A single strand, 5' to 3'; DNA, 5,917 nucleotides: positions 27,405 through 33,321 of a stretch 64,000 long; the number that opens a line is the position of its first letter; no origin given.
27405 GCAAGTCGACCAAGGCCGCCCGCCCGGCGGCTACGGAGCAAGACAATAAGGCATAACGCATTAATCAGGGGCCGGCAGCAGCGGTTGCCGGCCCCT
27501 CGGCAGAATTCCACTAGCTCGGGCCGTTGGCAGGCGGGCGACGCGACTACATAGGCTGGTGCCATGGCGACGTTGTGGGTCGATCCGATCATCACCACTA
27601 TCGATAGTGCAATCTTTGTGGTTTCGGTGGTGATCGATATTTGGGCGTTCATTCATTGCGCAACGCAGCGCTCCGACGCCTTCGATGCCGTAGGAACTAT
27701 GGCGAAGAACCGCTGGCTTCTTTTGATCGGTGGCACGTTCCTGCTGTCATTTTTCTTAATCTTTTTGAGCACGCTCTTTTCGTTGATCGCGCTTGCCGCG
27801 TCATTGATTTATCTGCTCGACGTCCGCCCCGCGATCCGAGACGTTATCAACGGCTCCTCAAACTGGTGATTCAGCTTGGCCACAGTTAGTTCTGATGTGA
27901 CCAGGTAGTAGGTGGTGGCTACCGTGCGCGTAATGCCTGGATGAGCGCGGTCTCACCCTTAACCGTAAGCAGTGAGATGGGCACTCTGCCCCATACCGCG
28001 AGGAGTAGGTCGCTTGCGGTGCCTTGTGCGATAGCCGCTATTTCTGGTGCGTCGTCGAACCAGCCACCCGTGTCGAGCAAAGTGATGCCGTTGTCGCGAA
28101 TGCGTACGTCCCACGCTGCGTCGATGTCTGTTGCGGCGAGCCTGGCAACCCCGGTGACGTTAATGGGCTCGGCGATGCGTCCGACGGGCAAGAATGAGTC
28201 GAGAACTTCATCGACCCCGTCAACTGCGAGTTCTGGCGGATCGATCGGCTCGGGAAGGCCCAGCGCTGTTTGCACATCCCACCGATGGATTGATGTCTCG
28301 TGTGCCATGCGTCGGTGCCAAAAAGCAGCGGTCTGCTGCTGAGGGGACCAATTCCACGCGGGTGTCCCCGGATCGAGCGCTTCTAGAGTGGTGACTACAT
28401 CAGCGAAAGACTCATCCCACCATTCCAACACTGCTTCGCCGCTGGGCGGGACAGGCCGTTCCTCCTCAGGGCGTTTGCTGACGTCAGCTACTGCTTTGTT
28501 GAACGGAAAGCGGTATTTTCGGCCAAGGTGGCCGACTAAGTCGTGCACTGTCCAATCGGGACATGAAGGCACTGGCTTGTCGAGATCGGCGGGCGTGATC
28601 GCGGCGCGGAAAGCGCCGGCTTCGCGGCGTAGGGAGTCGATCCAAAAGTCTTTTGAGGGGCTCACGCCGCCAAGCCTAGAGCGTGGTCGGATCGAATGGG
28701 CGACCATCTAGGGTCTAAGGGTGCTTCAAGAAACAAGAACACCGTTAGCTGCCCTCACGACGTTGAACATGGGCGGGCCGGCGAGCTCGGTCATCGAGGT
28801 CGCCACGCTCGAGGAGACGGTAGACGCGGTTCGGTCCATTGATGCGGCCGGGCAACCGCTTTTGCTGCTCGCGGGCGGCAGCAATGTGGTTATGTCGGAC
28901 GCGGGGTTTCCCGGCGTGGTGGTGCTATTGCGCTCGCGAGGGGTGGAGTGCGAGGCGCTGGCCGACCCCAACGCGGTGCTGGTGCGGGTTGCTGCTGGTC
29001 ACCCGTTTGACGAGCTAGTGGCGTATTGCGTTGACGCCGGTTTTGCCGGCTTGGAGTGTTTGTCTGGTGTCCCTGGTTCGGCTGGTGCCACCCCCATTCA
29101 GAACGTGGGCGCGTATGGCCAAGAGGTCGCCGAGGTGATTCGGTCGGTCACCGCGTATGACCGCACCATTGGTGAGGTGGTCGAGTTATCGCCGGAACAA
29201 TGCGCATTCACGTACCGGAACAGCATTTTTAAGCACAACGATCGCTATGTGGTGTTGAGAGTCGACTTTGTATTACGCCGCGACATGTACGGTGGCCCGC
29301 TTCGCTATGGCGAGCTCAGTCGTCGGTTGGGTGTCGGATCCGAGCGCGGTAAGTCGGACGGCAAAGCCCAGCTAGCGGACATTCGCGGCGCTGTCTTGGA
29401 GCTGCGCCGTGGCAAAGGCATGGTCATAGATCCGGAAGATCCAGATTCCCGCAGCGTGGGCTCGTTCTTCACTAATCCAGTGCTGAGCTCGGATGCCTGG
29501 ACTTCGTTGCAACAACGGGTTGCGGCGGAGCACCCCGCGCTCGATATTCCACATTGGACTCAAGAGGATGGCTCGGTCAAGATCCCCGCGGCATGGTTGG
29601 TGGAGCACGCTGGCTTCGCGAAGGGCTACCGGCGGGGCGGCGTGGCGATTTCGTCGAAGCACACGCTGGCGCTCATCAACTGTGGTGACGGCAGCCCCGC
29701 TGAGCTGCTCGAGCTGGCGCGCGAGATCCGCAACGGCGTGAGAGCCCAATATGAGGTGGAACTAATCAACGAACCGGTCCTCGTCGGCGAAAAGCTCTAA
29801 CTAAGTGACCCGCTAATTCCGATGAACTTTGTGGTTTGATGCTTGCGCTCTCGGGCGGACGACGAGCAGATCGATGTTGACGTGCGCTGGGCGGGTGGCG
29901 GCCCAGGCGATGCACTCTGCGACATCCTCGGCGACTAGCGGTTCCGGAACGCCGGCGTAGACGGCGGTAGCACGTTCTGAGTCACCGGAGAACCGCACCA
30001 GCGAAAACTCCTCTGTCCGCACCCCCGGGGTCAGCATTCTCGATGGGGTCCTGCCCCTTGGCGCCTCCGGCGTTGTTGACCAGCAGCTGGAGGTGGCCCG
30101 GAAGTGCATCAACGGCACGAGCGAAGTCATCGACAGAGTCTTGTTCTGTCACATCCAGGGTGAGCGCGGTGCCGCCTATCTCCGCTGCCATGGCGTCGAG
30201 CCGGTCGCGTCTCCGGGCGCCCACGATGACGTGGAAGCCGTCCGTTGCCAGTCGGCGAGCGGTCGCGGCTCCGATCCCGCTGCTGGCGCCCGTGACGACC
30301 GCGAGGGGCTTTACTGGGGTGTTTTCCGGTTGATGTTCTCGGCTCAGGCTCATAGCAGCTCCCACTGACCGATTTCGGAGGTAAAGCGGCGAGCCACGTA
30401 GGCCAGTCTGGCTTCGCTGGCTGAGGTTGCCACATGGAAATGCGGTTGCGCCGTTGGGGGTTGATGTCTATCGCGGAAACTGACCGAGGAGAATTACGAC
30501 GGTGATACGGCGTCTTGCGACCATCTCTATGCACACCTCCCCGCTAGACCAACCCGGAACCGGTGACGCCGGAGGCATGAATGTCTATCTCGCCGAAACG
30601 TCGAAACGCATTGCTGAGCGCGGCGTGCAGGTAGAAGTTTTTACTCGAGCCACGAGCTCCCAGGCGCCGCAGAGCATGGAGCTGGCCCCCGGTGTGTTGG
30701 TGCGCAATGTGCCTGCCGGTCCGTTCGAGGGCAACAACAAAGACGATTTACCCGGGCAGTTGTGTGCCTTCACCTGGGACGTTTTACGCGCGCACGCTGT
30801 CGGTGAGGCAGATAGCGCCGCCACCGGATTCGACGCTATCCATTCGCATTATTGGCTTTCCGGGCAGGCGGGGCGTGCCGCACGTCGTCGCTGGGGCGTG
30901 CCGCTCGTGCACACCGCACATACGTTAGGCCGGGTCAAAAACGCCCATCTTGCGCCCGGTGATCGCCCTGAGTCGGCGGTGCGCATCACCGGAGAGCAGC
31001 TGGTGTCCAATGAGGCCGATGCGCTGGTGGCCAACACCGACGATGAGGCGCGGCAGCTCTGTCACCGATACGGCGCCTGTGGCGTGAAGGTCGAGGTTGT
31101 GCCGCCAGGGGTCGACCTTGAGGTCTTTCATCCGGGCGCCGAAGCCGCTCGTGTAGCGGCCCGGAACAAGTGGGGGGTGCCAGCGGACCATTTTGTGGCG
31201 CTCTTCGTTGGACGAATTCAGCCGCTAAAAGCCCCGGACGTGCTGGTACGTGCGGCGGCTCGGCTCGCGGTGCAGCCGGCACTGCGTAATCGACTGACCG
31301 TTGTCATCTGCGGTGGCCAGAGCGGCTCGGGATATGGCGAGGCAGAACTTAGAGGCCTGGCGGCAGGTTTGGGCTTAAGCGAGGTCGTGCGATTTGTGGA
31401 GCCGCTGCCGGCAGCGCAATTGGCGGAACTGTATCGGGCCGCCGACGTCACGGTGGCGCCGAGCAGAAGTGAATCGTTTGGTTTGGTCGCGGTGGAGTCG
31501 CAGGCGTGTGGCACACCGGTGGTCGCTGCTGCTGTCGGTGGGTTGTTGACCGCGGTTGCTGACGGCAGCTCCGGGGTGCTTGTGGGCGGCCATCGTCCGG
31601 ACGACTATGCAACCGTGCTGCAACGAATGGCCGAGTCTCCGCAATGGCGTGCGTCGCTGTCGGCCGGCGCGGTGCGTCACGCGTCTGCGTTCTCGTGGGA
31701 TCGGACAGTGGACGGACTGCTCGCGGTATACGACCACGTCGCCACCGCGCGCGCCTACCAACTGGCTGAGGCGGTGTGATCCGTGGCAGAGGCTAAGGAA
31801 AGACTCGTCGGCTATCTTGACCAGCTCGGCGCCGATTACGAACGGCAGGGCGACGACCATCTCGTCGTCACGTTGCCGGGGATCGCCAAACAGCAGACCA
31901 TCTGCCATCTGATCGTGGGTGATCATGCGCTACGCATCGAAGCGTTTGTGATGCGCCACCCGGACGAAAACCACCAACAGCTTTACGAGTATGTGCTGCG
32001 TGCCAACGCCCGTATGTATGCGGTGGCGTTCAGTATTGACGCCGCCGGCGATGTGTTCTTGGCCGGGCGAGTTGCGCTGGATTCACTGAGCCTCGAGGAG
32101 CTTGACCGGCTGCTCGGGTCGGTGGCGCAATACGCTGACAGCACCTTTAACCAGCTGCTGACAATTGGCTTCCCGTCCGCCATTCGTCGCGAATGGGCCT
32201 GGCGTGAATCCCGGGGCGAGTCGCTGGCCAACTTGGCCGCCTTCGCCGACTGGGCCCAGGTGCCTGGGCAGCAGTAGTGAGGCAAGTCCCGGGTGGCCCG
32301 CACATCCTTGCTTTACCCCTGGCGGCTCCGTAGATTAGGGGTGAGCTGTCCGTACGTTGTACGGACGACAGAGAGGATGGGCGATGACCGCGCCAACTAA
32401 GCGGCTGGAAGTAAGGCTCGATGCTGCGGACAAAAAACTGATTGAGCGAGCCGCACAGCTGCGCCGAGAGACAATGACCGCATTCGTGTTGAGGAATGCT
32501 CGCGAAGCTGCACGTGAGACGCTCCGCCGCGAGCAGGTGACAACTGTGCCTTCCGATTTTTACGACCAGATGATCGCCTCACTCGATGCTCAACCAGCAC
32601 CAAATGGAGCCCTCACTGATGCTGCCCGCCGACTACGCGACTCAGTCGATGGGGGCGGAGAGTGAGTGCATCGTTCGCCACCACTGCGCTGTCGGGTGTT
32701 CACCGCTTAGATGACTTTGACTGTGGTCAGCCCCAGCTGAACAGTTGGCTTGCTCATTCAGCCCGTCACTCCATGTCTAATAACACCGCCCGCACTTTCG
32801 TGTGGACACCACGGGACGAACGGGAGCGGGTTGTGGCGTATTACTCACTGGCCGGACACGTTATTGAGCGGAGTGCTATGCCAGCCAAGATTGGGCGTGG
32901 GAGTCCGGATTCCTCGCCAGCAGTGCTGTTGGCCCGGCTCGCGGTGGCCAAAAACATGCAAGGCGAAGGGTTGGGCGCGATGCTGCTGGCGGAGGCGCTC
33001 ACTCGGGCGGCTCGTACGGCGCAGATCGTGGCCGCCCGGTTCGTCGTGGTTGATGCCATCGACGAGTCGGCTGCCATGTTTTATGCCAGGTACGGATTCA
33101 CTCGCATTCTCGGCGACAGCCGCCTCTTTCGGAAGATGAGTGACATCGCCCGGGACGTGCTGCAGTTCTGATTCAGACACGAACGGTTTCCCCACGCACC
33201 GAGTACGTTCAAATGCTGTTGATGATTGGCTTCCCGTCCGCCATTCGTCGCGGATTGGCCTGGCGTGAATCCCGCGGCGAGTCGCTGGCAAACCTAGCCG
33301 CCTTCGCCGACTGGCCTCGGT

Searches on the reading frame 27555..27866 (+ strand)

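Call 47: search_protein_families(library=pfam, proteins=[window:27555-27866:+], max_evalue=0.01)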
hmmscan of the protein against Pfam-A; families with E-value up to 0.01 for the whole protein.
window:27555-27866:+ (104 aa): 1 family
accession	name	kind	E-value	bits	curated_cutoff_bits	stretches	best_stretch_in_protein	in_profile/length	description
PF10724.14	DUF2516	-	2.3e-25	89.1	30.6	1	14-100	5-91/92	Protein of unknown function (DUF2516)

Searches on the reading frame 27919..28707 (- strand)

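Call 15: search_protein_families(library=pfam, proteins=[window:27919-28707:-], max_evalue=0.001)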
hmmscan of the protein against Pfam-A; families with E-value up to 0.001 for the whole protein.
window:27919-28707:- (262 aa): 3 families
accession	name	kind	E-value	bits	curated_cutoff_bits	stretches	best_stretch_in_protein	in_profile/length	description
PF11716.13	MDMPI_N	-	3.5e-26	93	24.2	1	26-146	4-140/140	Mycothiol maleylpyruvate isomerase N-terminal domain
PF07398.16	MDMPI_C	-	2.7e-08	34.8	29.5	1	159-257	1-89/90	MDMPI C-terminal domain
PF12867.12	DinB_2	-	1.6e-07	32.2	24.8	1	35-143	14-126/128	DinB superfamily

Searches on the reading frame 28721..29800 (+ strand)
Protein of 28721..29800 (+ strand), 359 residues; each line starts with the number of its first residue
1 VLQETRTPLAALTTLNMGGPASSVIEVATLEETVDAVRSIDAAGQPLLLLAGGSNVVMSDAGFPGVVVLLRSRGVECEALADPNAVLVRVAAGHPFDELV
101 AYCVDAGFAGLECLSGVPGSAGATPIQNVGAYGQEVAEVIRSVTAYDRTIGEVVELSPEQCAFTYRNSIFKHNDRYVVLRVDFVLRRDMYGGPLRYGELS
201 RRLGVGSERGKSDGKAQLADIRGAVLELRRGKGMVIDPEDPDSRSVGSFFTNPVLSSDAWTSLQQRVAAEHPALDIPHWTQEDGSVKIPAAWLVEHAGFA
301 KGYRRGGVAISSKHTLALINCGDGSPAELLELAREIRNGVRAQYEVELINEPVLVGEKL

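Call 15: search_protein_families(library=pfam, proteins=[window:28721-29800:+], max_evalue=0.001)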
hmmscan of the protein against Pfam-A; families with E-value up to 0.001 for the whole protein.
window:28721-29800:+ (359 aa): 2 families
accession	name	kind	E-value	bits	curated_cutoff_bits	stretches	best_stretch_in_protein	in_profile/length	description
PF02873.21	MurB_C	-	8.1e-22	77.7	27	1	221-355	2-99/99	UDP-N-acetylenolpyruvoylglucosamine reductase, C-terminal domain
PF01565.28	FAD_binding_4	-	2e-17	63.6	26.4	1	23-157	3-139/139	FAD binding domain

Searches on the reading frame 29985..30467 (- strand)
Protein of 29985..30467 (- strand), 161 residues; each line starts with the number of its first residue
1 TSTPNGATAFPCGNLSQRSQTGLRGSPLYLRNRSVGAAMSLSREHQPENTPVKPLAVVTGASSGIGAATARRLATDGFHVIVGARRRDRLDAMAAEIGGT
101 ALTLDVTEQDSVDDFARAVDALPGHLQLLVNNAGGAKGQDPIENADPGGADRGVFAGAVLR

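Call 47: search_protein_families(library=pfam, proteins=[window:29985-30467:-], max_evalue=0.01)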
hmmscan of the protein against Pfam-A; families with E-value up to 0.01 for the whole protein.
window:29985-30467:- (161 aa): 5 families
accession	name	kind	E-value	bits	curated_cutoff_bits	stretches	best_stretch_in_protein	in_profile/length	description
PF00106.31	adh_short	-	6.7e-20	71.8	26.6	1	56-143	3-94/195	short chain dehydrogenase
PF13561.12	adh_short_C2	-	2.3e-13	50.7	27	1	60-148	1-95/236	Enoyl-(Acyl carrier protein) reductase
PF13460.12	NAD_binding_10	-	3.4e-05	24.2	27.2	1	60-121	1-63/184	NAD(P)H-binding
PF01370.27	Epimerase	-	7.1e-05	22.8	20.9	1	57-120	2-66/240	NAD dependent epimerase/dehydratase family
PF08659.16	KR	-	0.0014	19.1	22.6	1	57-137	4-93/180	KR domain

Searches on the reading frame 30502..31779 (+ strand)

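Call 15: search_protein_families(library=pfam, proteins=[window:30502-31779:+], max_evalue=0.001)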
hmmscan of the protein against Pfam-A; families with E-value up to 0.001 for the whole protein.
window:30502-31779:+ (425 aa): 6 families
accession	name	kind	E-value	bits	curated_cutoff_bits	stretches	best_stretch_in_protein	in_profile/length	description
PF00534.26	Glycos_transf_1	-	1.6e-35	122.6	26.4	1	220-388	5-167/172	Glycosyl transferases group 1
PF13579.12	Glyco_trans_4_4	-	3.6e-32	112.3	29.7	1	24-203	1-158/158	Glycosyl transferase 4-like domain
PF13439.12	Glyco_transf_4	-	5.1e-31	108.4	28.5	1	24-207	2-169/170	Glycosyltransferase Family 4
PF13692.12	Glyco_trans_1_4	-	1.4e-27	97.2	27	1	232-377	3-140/142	Glycosyl transferases group 1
PF20706.3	GT4-conflict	-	1.3e-16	61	26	1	111-357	83-325/385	Family 4 Glycosyltransferase in conflict systems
PF13524.12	Glyco_trans_1_2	-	4.3e-07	30.4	25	1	256-407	5-143/144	Glycosyl transferase-like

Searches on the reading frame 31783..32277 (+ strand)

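Call 15: search_protein_families(library=pfam, proteins=[window:31783-32277:+], max_evalue=0.001)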
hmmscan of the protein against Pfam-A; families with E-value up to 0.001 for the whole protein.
window:31783-32277:+ (164 aa): 3 families
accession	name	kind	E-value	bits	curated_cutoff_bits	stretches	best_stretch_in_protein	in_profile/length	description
PF10722.14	YbjN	-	1.1e-21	77.8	22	1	6-125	3-124/126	Putative bacterial sensory transduction regulator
PF22550.1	CesT_Tir_1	-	2.4e-06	28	27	1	4-114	4-114/131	CesT_Tir_1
PF05932.18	CesT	-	3.3e-06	27.7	22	1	49-118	42-115/119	Tir chaperone protein (CesT) family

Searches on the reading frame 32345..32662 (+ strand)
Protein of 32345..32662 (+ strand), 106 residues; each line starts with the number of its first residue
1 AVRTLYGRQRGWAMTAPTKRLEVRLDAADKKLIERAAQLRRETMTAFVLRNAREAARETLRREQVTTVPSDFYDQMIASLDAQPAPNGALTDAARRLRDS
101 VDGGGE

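Call 47: search_protein_families(library=pfam, proteins=[window:32345-32662:+], max_evalue=0.01)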
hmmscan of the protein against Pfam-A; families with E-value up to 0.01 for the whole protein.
window:32345-32662:+ (106 aa): 1 family
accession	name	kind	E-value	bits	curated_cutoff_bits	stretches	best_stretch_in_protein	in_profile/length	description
PF08681.18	TacA1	-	2.3e-18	66.4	21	1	20-98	1-79/80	Antitoxin TacA 1-like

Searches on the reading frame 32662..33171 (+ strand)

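Call 16: search_protein_families(library=pfam, proteins=[window:32662-33171:+], max_evalue=0.001)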
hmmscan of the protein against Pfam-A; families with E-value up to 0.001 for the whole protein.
window:32662-33171:+ (169 aa): 4 families
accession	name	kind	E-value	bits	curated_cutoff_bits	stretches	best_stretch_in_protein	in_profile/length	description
PF13508.13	Acetyltransf_7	-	1e-08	35.9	27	1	81-147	21-83/84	Acetyltransferase (GNAT) domain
PF13673.13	Acetyltransf_10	-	2e-07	31.5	23.6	1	90-154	54-114/128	Acetyltransferase (GNAT) domain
PF00583.31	Acetyltransf_1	-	1.2e-06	29.2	20.7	1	50-146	26-116/116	Acetyltransferase (GNAT) family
PF08445.16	FR47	-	0.0002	21.7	22.1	1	90-150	24-81/86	FR47-like protein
